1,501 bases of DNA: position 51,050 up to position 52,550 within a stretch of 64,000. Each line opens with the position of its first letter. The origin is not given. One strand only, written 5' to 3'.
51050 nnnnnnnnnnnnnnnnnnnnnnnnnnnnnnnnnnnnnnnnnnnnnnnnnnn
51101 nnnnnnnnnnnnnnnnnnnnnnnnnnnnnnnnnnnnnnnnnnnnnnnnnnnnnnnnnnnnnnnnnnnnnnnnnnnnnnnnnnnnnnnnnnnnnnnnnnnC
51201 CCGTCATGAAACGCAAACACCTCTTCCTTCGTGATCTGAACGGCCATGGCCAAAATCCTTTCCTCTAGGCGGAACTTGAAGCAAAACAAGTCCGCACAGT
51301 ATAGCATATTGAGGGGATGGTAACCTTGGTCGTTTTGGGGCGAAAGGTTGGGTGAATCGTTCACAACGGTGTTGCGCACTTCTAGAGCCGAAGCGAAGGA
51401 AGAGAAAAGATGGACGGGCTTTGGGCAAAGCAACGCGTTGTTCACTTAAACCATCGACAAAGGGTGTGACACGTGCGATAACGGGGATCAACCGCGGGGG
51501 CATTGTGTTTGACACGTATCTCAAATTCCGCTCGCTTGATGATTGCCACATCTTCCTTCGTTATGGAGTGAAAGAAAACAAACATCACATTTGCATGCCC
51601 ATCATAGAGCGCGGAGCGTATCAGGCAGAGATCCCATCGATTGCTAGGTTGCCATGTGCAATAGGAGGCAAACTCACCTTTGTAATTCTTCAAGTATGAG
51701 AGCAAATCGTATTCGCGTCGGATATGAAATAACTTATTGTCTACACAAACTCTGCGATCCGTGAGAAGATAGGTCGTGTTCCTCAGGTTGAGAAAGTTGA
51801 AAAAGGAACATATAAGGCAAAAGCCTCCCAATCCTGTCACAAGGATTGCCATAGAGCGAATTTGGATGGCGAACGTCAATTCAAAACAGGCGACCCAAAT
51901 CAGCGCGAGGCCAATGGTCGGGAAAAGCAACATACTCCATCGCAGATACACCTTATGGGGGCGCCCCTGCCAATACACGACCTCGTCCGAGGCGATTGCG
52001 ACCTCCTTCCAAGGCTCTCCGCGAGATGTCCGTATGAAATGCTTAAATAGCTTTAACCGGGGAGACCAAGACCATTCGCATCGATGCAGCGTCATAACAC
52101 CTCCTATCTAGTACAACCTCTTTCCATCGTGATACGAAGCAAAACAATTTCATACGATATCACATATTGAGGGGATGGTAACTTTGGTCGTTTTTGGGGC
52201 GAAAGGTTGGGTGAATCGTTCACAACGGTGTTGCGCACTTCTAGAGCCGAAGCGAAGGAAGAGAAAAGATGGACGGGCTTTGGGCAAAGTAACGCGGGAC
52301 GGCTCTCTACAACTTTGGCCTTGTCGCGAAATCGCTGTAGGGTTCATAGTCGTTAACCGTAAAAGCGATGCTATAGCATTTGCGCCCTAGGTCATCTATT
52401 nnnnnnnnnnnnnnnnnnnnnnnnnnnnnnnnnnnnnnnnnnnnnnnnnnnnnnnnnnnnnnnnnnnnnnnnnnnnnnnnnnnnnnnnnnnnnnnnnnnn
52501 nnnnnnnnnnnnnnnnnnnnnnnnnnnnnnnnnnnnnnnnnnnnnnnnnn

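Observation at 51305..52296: ~133-bp near-identical direct repeats bracket a low-GC bPH_2 membrane-protein gene, each sitting 5' of a minus-strand gene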

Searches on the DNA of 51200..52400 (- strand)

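Call 36: search_dna_similar(query=window:51270-52310:-, collection=plasmids, mode=distant, max_evalue=0.01)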
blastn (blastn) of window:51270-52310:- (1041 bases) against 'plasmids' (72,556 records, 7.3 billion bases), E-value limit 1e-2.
No match.

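Call 37: search_dna_similar(query=window:51270-52310:-, collection=phages, mode=distant, max_evalue=0.01)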
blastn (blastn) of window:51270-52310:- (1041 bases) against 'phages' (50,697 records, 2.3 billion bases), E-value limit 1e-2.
No match.

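Call 65: search_rna_families(source=window, start=51200, end=52400, threshold=evalue, max_evalue=1)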
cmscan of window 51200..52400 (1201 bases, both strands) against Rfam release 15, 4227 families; matches with E-value up to 1: 0.
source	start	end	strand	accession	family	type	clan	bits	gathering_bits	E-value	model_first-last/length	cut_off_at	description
